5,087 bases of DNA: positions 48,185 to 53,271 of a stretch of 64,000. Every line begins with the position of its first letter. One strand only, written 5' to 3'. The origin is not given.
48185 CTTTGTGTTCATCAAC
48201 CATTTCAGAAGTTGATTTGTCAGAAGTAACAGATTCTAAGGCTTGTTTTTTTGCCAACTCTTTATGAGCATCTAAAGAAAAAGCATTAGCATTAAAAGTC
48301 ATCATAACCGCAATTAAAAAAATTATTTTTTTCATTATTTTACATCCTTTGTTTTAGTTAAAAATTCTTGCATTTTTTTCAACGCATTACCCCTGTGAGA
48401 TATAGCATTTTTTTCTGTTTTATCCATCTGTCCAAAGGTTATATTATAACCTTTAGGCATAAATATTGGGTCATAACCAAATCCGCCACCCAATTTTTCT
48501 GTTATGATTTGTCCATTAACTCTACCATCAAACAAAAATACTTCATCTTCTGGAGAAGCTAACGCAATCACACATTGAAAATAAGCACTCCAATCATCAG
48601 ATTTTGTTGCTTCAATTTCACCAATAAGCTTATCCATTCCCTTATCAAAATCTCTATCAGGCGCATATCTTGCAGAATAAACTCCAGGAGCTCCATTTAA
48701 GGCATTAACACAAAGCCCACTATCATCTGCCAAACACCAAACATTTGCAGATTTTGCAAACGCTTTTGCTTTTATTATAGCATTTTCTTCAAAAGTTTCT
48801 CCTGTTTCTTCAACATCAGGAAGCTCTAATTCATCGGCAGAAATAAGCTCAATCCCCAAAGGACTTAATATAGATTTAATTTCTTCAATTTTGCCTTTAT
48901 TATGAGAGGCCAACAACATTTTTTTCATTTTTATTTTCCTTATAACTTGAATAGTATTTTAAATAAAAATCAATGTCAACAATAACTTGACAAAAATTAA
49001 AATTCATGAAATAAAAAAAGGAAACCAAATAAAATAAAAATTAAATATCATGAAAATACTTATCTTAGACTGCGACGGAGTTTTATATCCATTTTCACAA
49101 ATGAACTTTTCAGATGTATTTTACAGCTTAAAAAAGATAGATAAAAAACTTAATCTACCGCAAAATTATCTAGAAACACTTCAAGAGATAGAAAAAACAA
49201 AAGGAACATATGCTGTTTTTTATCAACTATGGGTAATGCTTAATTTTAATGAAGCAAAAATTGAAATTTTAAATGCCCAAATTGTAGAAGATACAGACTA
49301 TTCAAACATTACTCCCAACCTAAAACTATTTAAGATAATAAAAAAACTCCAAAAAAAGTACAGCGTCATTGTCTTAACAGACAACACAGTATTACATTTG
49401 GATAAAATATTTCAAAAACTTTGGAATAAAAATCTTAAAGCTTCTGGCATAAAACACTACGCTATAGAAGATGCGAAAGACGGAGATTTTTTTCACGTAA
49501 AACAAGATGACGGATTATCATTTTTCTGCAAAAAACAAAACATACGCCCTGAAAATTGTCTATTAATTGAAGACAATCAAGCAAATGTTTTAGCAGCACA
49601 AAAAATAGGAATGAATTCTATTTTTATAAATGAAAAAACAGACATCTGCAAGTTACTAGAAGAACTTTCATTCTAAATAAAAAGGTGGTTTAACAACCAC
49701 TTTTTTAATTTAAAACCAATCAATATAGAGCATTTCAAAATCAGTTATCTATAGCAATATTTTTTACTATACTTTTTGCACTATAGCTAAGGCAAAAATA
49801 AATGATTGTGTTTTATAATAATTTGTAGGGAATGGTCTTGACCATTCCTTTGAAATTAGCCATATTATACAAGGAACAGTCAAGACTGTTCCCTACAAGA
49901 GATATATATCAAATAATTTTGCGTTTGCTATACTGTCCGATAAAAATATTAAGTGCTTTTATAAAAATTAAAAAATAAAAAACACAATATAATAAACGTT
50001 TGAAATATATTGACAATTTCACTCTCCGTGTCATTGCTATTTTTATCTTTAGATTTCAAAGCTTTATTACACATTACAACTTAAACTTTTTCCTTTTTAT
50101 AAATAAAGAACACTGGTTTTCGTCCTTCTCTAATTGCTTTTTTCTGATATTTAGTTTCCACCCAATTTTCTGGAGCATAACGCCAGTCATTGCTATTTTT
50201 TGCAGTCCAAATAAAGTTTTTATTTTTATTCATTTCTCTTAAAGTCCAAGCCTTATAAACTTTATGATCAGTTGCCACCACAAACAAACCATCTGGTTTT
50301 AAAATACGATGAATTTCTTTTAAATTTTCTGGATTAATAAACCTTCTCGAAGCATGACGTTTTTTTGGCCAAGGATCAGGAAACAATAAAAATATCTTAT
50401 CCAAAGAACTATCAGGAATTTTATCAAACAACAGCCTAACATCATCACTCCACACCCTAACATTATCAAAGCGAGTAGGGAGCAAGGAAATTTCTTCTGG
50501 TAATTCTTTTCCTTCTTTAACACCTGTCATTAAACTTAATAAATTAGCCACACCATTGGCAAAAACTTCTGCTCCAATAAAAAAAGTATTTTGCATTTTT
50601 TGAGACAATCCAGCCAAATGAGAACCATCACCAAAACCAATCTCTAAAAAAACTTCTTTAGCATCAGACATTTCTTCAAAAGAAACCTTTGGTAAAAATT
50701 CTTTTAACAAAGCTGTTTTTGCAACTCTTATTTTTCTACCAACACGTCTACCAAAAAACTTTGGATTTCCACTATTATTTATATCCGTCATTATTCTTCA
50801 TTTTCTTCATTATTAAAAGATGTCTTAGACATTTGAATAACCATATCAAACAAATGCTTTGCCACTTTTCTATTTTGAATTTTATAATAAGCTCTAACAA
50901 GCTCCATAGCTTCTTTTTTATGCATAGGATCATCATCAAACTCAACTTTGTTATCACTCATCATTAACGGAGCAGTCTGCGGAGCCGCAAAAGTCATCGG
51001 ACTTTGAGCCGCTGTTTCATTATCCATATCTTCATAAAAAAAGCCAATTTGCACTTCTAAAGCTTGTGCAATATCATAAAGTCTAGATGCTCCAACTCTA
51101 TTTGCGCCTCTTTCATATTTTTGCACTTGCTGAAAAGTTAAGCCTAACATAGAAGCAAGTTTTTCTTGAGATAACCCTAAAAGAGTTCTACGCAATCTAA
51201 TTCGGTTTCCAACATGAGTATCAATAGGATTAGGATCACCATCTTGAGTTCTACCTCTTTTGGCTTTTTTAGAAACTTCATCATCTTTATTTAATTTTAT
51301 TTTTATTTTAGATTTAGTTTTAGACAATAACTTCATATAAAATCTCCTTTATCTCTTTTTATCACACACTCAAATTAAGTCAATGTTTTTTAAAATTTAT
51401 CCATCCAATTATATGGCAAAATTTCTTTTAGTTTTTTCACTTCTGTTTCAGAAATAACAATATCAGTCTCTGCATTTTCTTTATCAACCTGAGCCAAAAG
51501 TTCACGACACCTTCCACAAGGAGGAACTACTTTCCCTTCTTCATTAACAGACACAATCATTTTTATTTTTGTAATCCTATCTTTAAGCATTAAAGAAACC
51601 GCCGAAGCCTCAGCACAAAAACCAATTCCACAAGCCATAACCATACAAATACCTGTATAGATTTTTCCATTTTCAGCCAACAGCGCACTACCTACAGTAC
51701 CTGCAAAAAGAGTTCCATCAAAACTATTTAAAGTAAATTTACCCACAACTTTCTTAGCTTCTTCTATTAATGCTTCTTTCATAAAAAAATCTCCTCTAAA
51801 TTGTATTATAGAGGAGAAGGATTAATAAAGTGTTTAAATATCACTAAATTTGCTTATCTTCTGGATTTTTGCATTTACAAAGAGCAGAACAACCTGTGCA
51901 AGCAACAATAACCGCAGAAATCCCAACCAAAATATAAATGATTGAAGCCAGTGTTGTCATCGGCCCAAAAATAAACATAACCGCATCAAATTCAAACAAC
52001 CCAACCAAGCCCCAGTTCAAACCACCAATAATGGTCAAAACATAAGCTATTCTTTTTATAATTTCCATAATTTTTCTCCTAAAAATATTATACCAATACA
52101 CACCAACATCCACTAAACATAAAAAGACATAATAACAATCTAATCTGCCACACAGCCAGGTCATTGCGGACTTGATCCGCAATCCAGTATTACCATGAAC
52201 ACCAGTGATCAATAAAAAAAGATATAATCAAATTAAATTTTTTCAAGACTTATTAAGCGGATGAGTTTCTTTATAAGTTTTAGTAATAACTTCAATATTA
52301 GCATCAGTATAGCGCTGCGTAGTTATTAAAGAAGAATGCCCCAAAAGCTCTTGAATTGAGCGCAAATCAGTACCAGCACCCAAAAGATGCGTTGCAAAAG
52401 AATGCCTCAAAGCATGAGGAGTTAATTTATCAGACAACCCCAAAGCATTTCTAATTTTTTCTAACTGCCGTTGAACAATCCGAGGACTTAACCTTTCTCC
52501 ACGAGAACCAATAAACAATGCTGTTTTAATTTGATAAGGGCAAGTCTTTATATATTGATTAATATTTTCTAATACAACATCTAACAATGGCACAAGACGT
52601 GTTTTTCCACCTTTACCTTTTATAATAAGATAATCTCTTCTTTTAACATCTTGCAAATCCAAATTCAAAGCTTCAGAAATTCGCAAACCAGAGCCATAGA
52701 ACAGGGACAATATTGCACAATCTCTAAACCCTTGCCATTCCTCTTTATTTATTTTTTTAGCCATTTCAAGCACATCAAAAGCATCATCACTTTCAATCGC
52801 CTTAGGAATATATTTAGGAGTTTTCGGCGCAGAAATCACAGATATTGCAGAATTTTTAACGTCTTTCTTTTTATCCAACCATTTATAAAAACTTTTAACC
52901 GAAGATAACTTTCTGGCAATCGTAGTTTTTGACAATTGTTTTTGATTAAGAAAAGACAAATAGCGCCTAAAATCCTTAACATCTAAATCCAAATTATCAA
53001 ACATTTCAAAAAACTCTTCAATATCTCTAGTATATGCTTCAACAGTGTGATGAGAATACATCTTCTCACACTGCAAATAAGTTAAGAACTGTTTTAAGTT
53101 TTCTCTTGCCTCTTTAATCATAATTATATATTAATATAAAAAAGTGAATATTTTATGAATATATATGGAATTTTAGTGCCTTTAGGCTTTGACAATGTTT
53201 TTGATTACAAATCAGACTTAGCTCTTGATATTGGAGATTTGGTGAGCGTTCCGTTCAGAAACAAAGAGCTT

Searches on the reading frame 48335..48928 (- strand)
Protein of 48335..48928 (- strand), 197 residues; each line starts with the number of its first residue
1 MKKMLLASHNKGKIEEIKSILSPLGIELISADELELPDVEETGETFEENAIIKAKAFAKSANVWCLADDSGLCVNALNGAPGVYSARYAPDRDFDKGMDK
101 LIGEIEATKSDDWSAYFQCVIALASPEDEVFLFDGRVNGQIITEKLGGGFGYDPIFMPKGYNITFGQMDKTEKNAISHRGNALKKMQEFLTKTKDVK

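Call 8: search_protein_families(library=pfam, proteins=[window:48335-48928:-], max_evalue=0.01)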
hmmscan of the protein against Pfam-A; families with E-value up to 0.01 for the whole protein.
window:48335-48928:- (197 aa): 2 families
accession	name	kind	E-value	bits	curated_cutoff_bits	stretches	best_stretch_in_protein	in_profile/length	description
PF01725.21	Ham1p_like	-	1e-66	224.8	22.5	1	5-189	2-186/186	Ham1 family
PF23813.1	AdfA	-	0.0056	16.5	27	1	57-169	42-154/211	Anti-DarT factor A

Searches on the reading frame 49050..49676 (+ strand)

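Call 8: search_protein_families(library=pfam, proteins=[window:49050-49676:+], max_evalue=0.01)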
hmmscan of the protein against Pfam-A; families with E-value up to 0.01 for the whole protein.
window:49050-49676:+ (208 aa): 5 families
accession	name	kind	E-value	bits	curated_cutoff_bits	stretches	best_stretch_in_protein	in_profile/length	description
PF00702.32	Hydrolase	-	9.3e-08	33.1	26.4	1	1-187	1-191/191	haloacid dehalogenase-like hydrolase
PF13419.12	HAD_2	-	1.1e-06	29.3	23.8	1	5-192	2-177/178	Haloacid dehalogenase-like hydrolase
PF18143.6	HAD_SAK_2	-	0.0015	19.3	27.5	1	3-95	1-84/139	HAD domain in Swiss Army Knife RNA repair proteins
PF19022.5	DUF5748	-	0.0018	19.1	25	0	54-97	28-71/101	Family of unknown function (DUF5748)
PF20755.2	DUF6834_C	-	0.0078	16.9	27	0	94-141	60-106/129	Domain of unknown function (DUF6834), C-terminal domain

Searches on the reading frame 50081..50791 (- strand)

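Call 21: search_protein_families(library=ncbifam, proteins=[window:50081-50791:-], max_evalue=0.001)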
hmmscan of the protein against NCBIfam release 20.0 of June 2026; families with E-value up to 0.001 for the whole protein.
window:50081-50791:- (236 aa): 4 families
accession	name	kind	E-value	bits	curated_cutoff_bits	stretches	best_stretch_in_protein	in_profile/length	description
NF002421.0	PRK01544.1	equivalog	3e-35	121.9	567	1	12-232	312-518/524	bifunctional peptide chain release factor N(5)-glutamine methyltransferase PrmC/tRNA (guanosine(46)-N7)-methyltransferase TrmB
TIGR00091.1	TIGR00091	equivalog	4e-33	114.4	112.65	1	37-225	8-184/194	tRNA (guanosine(46)-N7)-methyltransferase TrmB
NF010719.0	PRK14121.1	equivalog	1.3e-25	90.3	402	1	38-199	114-261/396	tRNA (guanosine(46)-N7)-methyltransferase TrmB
NF001080.0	PRK00121.2-2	equivalog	5.3e-19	68.3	132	1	43-233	45-222/224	tRNA (guanosine(46)-N7)-methyltransferase TrmB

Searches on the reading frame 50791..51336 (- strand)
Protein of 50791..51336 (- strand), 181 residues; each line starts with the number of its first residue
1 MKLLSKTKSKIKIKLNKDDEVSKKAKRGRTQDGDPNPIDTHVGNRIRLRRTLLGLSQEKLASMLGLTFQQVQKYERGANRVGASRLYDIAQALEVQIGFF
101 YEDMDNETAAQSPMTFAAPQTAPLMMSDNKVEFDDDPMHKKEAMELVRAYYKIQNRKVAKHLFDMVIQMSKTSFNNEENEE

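Call 21: search_protein_families(library=ncbifam, proteins=[window:50791-51336:-], max_evalue=0.001)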
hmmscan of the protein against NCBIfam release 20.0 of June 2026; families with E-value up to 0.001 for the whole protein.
window:50791-51336:- (181 aa): 10 families
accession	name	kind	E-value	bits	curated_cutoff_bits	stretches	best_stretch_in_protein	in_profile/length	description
NF047948.1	male_kill_WMK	equivalog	1.6e-13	50.8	300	1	36-166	157-258/300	WO male-killing family protein Wmk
NF041951.1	phage_RstR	subfamily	1.5e-09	38.1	80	1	42-111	3-72/108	RstR family transcriptional repressor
NF006015.0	PRK08154.1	subfamily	5.5e-08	32.3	204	1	17-109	6-98/314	anaerobic benzoate catabolism transcriptional regulator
NF052239.1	antitox_spr1629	equivalog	1.9e-07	30.5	335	1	42-171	3-131/377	spr1629 family repressor/antitoxin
NF007257.0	PRK09706.1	subfamily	2.5e-07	30.6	101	1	41-103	5-68/135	transcriptional repressor DicA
TIGR03070.1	couple_hipB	subfamily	8.3e-07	28.9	71.65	1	42-96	3-57/58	type II toxin-antitoxin system Y4mF family antitoxin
TIGR03830.1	CxxCG_CxxCG_HTH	subfamily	7.1e-06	25.8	61.8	1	42-80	66-104/127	type II TA system antitoxin MqsA family protein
NF038139.1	Reg_Aceta_RamB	equivalog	1.9e-05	23.5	700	1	40-110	1-71/465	acetate metabolism transcriptional regulator RamB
NF007271.0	PRK09726.1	equivalog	0.00016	21.6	79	0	41-99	12-70/88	type II toxin-antitoxin system antitoxin HipB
TIGR00270.2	TIGR00270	equivalog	0.00062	19.6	110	1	12-95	47-129/159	multiprotein bridging factor aMBF1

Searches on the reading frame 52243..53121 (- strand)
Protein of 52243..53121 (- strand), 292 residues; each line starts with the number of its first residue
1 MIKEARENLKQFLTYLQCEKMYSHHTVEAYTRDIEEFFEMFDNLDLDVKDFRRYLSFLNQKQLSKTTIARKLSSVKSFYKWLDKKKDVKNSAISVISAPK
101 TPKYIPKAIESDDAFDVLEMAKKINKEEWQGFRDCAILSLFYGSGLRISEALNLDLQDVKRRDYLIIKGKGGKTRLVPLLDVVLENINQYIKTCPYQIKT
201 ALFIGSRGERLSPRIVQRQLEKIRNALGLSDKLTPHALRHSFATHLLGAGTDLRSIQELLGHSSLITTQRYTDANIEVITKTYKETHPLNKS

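Call 21: search_protein_families(library=ncbifam, proteins=[window:52243-53121:-], max_evalue=0.001)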
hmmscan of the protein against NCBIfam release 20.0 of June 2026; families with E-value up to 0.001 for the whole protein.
window:52243-53121:- (292 aa): 12 families
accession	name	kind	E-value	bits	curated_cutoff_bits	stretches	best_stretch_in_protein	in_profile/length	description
TIGR02224.1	recomb_XerC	equivalog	4.5e-92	308.6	335.15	1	10-290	1-293/295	tyrosine recombinase XerC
TIGR02225.1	recomb_XerD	equivalog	2.6e-74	250.2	329.6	1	10-289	1-289/290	site-specific tyrosine recombinase XerD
NF001399.0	PRK00283.1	subfamily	3.5e-70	236.6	279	1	3-290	3-299/300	tyrosine recombinase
NF040815.2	recomb_XerA_Arch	equivalog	1.8e-63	214.6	220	1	11-283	2-263/263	site-specific tyrosine recombinase/integron integrase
NF002331.0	PRK01287.1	subfamily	4.1e-45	154.3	371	1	6-291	27-329/365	site-specific tyrosine recombinase XerC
TIGR02249.1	integrase_gron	subfamily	3.1e-36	125.3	265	2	211-273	237-299/315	integron integrase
NF003462.0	PRK05084.1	equivalog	1.5e-31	109.5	267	2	132-278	195-348/360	tyrosine recombinase XerS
NF011946.0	PRK15417.1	equivalog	2.6e-19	69.6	435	2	214-273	255-314/337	integron integrase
NF007371.0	PRK09871.1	subfamily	5.8e-16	58.6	222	1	129-286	23-186/198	tyrosine-type DNA invertase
NF007370.0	PRK09870.1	subfamily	1.6e-11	44.2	221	1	133-277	33-182/200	tyrosine-type DNA invertase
NF040693.1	recomb_GmtY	equivalog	1.8e-11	44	340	1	233-281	391-439/441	gamma-mobile-trio recombinase GmtY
NF002685.0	PRK02436.1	equivalog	6.3e-10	39.3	178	1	15-272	8-244/245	site-specific tyrosine recombinase XerD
